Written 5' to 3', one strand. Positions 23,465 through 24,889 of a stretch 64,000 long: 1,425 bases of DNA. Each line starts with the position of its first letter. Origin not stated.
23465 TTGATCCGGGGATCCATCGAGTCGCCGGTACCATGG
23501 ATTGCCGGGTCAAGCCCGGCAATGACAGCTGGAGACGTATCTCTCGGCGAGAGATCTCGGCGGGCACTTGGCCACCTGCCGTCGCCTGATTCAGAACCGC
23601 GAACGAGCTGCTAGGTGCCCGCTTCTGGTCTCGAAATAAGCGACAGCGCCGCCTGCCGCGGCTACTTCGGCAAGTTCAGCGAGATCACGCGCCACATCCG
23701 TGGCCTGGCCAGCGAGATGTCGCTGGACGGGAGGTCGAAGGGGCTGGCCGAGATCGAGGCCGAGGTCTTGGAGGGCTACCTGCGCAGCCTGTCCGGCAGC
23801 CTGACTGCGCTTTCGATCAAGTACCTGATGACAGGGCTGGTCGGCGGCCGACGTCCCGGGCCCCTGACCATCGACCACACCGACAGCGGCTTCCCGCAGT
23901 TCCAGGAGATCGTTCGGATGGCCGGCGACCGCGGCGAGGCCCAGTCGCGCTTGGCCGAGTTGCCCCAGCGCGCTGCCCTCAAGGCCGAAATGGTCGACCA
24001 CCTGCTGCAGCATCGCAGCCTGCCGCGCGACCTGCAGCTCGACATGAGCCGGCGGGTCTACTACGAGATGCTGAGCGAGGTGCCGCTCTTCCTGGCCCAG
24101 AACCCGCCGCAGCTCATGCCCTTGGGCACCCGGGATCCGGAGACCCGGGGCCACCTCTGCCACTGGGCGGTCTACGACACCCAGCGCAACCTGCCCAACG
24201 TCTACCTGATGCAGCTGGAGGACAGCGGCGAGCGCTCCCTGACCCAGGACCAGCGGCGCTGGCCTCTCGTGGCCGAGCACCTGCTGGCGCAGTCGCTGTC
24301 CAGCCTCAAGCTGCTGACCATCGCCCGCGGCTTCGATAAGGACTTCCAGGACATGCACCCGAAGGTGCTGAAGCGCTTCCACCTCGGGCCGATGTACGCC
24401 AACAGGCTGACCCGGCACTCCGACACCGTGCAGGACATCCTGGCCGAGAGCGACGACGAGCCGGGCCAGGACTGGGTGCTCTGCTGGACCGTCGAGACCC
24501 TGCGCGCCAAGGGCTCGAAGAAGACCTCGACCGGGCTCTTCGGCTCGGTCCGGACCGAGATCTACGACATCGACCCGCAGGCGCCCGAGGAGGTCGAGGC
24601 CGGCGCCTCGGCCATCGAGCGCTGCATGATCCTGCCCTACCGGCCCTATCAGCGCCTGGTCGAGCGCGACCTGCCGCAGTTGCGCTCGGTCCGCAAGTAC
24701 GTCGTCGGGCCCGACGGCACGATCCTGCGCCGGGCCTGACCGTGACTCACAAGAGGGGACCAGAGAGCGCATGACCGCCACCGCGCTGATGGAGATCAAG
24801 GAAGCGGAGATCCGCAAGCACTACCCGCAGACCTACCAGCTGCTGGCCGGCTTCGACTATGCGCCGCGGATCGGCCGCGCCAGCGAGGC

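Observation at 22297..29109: Six-gene operon centred on a classic-AAA ATPase with uncharacterised partners and two membrane proteins: candidate undescribed system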

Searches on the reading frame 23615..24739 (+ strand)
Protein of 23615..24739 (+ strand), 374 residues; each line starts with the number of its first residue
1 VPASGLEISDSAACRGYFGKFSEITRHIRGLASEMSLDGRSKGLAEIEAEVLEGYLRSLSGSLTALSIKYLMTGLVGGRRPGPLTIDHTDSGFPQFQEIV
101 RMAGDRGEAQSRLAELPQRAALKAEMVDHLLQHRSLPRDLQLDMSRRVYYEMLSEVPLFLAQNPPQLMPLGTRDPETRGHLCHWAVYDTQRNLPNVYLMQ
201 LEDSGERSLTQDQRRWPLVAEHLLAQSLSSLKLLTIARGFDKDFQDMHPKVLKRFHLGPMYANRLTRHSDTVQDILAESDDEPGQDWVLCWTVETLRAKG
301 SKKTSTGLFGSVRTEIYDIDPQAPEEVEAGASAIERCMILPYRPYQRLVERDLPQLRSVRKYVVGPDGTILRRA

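Call 3: search_protein_families(library=pfam, proteins=[window:23615-24739:+], max_evalue=0.1)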
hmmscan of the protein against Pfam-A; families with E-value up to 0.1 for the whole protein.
window:23615-24739:+ (374 aa): 0 families

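Call 4: search_protein_families(library=ncbifam, proteins=[window:23615-24739:+], max_evalue=0.1)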
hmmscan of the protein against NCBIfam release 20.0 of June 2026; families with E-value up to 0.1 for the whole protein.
window:23615-24739:+ (374 aa): 0 families

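Call 5: search_protein_families(library=padloc, proteins=[window:23615-24739:+], max_evalue=0.1)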
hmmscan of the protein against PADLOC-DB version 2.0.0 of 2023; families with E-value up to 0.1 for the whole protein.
window:23615-24739:+ (374 aa): 0 families

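Call 33: search_solved_structures(query=A4, max_evalue=5)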
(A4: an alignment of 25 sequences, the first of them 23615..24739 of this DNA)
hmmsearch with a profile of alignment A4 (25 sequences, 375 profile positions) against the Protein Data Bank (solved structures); distinct sequences matched with E-value up to 5: 1.
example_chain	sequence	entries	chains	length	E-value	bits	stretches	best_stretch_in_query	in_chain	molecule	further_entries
7wxz_A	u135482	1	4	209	0.38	12.9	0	20-69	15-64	Spike protein S2'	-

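Call 39: search_protein_representatives(protein=window:23615-24739:+)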
Query: 374 residues. Proteins with E-value up to 0.001 (for the whole library): 407; up to 1e-10: 258; up to 1e-30: 52. The best 150 are listed.
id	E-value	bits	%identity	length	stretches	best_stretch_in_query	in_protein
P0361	3.5e-100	352.5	46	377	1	6-371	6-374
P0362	5.3e-94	332.2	46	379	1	7-371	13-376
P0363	8.7e-90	318.3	45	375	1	6-372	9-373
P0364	2.4e-88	313.6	44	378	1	8-372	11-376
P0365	1.2e-86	308.1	41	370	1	5-372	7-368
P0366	2.0e-82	294.1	50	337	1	1-272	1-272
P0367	5.2e-81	289.5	41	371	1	7-371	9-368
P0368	2.5e-77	277.3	42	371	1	9-368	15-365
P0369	5.9e-75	269.5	44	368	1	49-373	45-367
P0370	1.0e-74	268.7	38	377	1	3-371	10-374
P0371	5.6e-73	263.0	38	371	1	7-372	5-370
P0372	4.0e-71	256.9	38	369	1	6-371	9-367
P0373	6.3e-67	243.1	40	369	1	13-370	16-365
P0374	9.6e-62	226.1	44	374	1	7-269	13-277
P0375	1.9e-61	225.1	34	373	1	7-371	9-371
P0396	7.0e-39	150.9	28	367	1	3-362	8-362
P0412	1.1e-31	127.2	26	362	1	10-368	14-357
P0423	1.3e-27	113.8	27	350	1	53-367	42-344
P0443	9.6e-24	101.1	28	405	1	46-346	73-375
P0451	2.8e-23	99.5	26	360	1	48-349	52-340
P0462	5.5e-22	95.3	25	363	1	39-348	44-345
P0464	7.1e-22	94.9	25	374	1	50-353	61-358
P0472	6.4e-21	91.8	24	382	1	41-354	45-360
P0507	1.9e-18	83.6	27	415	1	48-350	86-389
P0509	2.1e-18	83.5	25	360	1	53-371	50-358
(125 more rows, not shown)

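Call 41: search_protein_families(library=pfam, proteins=[P0412, P0423, P0451, P0462, P0464, P0472, P0507, P0509, P0443, P0396], max_evalue=0.1)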
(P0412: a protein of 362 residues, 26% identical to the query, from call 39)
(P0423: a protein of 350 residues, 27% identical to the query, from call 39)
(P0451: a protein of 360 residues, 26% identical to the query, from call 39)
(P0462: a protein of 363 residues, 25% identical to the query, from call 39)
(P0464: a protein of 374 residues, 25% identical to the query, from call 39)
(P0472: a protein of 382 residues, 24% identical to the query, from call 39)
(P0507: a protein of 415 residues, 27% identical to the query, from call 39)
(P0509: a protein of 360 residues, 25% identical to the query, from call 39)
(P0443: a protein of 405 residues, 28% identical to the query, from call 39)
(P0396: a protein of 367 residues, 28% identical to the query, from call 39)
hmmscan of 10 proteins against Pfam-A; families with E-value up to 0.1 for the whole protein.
P0412 (362 aa): 1 family
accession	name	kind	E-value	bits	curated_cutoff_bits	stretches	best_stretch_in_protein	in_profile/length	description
PF14538.11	Raptor_N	-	0.048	13.9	27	0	13-69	46-98/151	Raptor N-terminal CASPase like domain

P0423 (350 aa): 0 families

P0451 (360 aa): 0 families

P0462 (363 aa): 0 families

P0464 (374 aa): 2 families
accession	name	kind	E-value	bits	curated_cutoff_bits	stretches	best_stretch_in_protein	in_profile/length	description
PF04420.19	CHD5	-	0.078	13.2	29.3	0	23-101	60-134/159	CHD5-like protein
PF25151.1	TPR_Trm732_C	-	0.081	13.2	27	0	126-166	10-50/159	Trm732, C-terminal TPR repeats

P0472 (382 aa): 0 families

P0507 (415 aa): 0 families

P0509 (360 aa): 0 families

P0443 (405 aa): 0 families

P0396 (367 aa): 1 family
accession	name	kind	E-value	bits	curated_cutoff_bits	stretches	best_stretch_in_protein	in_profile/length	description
PF08278.16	DnaG_DnaB_bind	-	0.083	13.7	29.1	0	13-84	48-118/124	DNA primase DnaG DnaB-binding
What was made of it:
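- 23615..24739 (+): g2: 374 aa soluble protein of an unnamed family. It lies directly upstream of the AAA gene in most loci, and in the same cluster in all those examined. No Pfam or PDB match (calls 3, 33, 41).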

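Call 42: find_encoding_contigs(protein=P0462, flank=8000, max_places=3)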
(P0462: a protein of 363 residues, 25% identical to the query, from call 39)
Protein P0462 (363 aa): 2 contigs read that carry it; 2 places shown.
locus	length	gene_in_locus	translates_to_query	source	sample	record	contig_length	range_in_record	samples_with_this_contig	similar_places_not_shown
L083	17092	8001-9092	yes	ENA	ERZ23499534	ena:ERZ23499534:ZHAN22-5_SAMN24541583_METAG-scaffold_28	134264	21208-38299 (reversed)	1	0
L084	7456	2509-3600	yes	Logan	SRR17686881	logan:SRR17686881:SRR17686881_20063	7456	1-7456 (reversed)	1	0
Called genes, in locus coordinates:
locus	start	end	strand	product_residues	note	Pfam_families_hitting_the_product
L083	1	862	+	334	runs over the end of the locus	PF06144:DNA_pol3_delta, PF21694:DNA_pol3_delta_C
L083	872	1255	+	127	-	-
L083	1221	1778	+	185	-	-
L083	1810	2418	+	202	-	PF02622:DUF179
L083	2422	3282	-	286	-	PF01063:Aminotran_4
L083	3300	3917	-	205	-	PF04511:DER1 (weak), PF01694:Rhomboid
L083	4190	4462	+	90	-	PF00216:Bac_DNA_binding, PF18291:HU-HIG (weak)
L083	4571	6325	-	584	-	PF05496:RuvB_N (faint), PF13177:DNA_pol3_delta2, PF13401:AAA_22 (faint), PF00004:AAA, PF13173:AAA_14 (faint), PF22608:DNAX_ATPase_lid, PF12169:DNA_pol3_gamma3 (faint), PF28557:DUF8439, +1 more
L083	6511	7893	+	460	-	-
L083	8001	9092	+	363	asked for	-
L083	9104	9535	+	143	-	PF05618:RimB-like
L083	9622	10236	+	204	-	-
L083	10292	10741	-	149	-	PF10504:DUF2452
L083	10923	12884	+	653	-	PF00004:AAA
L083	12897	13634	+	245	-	PF14219:DUF4328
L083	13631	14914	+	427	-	PF20343:DUF6638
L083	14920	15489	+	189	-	-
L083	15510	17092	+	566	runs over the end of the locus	-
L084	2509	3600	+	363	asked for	-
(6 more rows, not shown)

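Call 43: find_encoding_contigs(protein=P0472, flank=9000, max_places=2)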
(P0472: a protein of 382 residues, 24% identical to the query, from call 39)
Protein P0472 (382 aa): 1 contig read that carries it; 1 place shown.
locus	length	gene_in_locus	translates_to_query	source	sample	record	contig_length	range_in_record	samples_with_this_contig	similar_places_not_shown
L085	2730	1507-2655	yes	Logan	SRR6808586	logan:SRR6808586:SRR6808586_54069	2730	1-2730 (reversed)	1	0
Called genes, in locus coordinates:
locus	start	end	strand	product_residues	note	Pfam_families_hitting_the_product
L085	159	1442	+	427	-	-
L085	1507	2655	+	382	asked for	-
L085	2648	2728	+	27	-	?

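Call 44: find_encoding_contigs(protein=P0412, flank=9000, max_places=2)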
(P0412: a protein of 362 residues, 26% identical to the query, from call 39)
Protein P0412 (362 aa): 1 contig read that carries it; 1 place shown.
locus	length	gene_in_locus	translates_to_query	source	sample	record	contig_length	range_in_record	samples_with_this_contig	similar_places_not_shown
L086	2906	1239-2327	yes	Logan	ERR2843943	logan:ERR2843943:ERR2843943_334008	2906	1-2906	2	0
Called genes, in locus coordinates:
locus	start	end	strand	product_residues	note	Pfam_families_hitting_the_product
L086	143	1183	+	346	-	-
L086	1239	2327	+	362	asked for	-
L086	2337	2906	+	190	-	?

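Call 45: find_encoding_contigs(protein=P0509, flank=9000, max_places=2)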
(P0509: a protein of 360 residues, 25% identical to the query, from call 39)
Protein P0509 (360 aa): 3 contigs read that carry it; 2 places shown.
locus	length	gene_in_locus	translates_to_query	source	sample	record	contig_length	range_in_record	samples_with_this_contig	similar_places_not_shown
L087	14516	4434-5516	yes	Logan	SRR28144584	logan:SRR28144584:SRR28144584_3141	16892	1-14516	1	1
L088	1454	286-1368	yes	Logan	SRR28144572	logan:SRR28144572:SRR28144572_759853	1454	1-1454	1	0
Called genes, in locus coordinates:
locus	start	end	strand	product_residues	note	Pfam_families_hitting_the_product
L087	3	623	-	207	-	?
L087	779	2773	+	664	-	PF22745:Nlig-Ia, PF01653:DNA_ligase_aden, PF03120:OB_DNA_ligase, PF03119:DNA_ligase_ZBD (weak), PF14520:HHH_5 (faint), PF12826:HHH_2, PF00533:BRCT, PF12738:PTCB-BRCT (weak)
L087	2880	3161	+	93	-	-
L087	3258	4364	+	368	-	-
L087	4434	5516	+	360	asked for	-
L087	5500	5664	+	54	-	-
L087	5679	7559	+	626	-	PF00004:AAA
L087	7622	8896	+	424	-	PF20343:DUF6638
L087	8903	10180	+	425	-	PF00999:Na_H_Exchanger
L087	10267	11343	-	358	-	-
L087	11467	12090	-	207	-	PF06941:NT5C (weak)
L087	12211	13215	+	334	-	-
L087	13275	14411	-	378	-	PF00773:RNB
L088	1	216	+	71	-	?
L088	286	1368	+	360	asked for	-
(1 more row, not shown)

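Call 46: list_cluster_members(proteins=[L083:10923-12884:+, L087:5679-7559:+, L083:6511-7893:+, L087:3258-4364:+, L087:779-2773:+, L083:4571-6325:-])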
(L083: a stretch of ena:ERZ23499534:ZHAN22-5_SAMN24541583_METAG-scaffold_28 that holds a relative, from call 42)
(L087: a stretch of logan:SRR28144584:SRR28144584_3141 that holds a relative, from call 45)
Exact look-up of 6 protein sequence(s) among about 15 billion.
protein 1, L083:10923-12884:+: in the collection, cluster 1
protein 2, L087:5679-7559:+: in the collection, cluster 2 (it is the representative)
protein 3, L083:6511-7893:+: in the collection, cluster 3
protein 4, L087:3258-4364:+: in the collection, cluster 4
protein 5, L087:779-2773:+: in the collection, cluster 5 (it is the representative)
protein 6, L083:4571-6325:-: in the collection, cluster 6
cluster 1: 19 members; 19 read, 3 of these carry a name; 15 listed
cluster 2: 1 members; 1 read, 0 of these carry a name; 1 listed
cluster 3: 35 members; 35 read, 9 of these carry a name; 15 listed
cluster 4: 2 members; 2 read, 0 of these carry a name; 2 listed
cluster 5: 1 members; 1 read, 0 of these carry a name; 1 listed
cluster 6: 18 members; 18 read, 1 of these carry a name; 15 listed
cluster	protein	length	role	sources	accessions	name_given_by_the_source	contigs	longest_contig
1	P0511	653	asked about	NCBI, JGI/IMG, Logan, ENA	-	-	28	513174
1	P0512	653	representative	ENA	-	-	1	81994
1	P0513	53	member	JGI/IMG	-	hypothetical protein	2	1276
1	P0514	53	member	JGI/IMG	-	hypothetical protein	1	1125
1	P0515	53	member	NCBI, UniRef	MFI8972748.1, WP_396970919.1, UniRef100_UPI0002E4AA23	hypothetical protein ACIGO9_07665 [Nocardia asteroides] | hypothetical protein n=1 Tax=Nocardia asteroides TaxID=1824 RepID=UPI0002E4AA23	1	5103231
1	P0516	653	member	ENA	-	-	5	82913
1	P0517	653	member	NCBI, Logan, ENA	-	-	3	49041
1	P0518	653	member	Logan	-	-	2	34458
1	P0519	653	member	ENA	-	-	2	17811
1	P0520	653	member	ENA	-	-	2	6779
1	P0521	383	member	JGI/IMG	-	-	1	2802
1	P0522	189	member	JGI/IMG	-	-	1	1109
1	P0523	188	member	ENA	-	-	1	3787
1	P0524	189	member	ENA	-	-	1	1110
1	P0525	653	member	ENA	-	-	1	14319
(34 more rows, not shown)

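Call 68: search_protein_families(library=pfam, proteins=[L083:9622-10236:+, L083:14920-15489:+, L083:12897-13634:+, L087:2880-3161:+, L083:9104-9535:+], max_evalue=0.01)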
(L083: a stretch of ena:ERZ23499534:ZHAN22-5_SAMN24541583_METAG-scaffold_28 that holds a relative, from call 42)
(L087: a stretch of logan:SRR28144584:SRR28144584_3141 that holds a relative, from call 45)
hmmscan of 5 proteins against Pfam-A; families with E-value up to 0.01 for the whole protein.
L083:9622-10236:+ (204 aa): 0 families

L083:14920-15489:+ (189 aa): 1 family
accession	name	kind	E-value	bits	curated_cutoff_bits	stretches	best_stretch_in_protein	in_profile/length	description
PF05887.16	Trypan_PARP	-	0.0007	20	100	1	123-178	31-84/134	Procyclic acidic repetitive protein (PARP)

L083:12897-13634:+ (245 aa): 1 family
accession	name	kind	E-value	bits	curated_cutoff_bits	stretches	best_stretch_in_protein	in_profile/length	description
PF14219.11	DUF4328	-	1.1e-31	110.1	27.2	1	57-218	5-165/166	Domain of unknown function (DUF4328)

L087:2880-3161:+ (93 aa): 2 families
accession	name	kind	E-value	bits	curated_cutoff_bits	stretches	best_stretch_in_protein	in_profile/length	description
PF09716.15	ETRAMP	-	0.007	16.8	29.1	1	1-64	1-45/81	Malarial early transcribed membrane protein (ETRAMP)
PF15299.11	ALS2CR8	-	0.0084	16.5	28.9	1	35-77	153-195/235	Amyotrophic lateral sclerosis 2 chromosomal region candidate gene 8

L083:9104-9535:+ (143 aa): 1 family
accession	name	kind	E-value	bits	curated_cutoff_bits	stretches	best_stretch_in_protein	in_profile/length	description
PF05618.17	Zn_protease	-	3.5e-21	76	27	1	6-138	2-134/138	Putative ATP-dependent zinc protease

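Call 84: find_encoding_contigs(protein=P0443, flank=9000, max_places=2)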
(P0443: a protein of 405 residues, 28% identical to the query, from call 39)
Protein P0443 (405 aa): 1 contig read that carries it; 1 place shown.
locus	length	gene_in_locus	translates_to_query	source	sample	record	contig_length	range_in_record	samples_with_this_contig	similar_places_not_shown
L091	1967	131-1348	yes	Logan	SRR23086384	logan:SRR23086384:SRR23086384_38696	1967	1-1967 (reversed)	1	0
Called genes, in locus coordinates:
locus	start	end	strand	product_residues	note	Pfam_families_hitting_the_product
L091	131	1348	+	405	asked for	-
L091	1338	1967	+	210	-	?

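Call 85: find_encoding_contigs(protein=P0507, flank=9000, max_places=2)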
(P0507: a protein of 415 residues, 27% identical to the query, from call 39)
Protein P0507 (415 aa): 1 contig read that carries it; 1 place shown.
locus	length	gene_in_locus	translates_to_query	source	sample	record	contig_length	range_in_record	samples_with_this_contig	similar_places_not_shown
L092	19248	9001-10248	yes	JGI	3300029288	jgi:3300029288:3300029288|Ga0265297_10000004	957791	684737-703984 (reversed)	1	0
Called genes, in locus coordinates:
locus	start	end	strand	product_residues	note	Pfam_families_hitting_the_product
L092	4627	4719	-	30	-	-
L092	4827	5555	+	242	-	-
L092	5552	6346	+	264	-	-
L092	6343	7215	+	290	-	-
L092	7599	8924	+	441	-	-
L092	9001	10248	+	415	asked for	-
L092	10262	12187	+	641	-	PF00004:AAA (faint)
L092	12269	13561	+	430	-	PF20343:DUF6638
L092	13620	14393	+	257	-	-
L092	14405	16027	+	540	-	-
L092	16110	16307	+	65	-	-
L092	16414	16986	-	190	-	PF03104:DNA_pol_B_exo1 (faint), PF00929:RNase_T, PF13482:RNase_H_2 (faint)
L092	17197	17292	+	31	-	-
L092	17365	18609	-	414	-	PF27218:MJ0043_C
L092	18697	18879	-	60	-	-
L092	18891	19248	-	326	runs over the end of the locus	-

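Call 88: search_protein_families(library=phrogs, proteins=[window:23615-24739:+], max_evalue=0.01)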
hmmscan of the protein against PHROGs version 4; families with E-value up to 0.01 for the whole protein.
window:23615-24739:+ (374 aa): 0 families

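Call 101: list_cluster_members(proteins=[L092:10262-12187:+, L092:12269-13561:+, L092:7599-8924:+, L092:17365-18609:-, L087:8903-10180:+, L087:13275-14411:-, L090:6356-8260:+, L089:6809-8725:+])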
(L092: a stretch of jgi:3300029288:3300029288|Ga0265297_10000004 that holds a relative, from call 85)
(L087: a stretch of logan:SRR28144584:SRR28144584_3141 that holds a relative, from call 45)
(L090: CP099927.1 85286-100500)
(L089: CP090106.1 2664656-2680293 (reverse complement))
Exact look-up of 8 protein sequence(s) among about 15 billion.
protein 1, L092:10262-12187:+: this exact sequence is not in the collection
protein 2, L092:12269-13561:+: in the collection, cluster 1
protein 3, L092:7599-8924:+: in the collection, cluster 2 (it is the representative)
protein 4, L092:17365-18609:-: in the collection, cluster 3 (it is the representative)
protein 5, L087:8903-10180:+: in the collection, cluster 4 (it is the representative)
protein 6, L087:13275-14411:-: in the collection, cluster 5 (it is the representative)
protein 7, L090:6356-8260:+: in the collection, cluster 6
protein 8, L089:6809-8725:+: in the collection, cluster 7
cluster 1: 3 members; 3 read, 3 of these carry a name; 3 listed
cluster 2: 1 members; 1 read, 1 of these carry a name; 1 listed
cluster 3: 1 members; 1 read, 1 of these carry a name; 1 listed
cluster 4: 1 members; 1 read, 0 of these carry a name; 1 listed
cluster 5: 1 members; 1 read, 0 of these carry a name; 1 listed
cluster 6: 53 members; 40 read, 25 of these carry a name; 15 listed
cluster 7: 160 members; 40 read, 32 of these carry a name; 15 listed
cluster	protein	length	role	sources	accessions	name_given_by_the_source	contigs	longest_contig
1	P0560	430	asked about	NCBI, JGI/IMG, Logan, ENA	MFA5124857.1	MAG: DUF6638 family protein [Patescibacteria group bacterium]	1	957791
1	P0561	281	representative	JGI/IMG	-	hypothetical protein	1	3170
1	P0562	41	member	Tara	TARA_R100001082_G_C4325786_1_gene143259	strand:+ start:476 stop:601 length:126 start_codon:yes stop_codon:yes gene_type:complete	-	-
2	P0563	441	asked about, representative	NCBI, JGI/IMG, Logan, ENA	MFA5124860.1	MAG: hypothetical protein WC473_03515 [Patescibacteria group bacterium]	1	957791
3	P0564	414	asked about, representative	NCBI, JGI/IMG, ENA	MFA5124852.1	MAG: endonuclease Q family protein [Patescibacteria group bacterium]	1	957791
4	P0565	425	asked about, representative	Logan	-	-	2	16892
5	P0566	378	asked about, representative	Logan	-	-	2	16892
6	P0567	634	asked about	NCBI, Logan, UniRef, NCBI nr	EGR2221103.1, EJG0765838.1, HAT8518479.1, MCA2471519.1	ATP-binding protein (plasmid) [Vibrio parahaemolyticus] | ATP-binding protein n=1 Tax=Vibrio TaxID=662 RepID=UPI001A2139B1 | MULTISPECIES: ATP-binding protein [Vibrio]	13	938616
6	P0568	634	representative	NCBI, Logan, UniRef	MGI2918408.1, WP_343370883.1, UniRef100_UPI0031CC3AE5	ATP-binding protein [Vibrio parahaemolyticus] | ATP-binding protein n=1 Tax=Vibrio parahaemolyticus TaxID=670 RepID=UPI0031CC3AE5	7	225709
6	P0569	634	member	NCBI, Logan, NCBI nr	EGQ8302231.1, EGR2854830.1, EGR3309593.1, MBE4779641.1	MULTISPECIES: ATP-binding protein [Vibrio]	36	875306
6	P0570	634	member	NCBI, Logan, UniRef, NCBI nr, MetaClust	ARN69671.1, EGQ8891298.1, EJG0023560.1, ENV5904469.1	hypothetical protein AKG60_24845 [Vibrio parahaemolyticus] | ATPase AAA-type core domain-containing protein n=3 Tax=Vibrio parahaemolyticus TaxID=670 ... | ATP-binding protein [Vibrio vulnificus]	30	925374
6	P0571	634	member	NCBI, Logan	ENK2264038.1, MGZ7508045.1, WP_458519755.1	ATP-binding protein [Vibrio parahaemolyticus]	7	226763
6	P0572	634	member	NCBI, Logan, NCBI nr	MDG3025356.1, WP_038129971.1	ATP-binding protein [Vibrio parahaemolyticus] | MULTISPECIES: ATP-binding protein [Vibrio]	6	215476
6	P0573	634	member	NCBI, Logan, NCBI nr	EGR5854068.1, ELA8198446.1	AAA family ATPase [Vibrio parahaemolyticus]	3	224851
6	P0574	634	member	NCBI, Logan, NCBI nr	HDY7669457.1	TPA: AAA family ATPase [Vibrio vulnificus] | AAA family ATPase [Vibrio vulnificus]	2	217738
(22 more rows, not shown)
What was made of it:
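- A Patescibacteria contig of about 1 Mb also keeps it (calls 85, 101).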
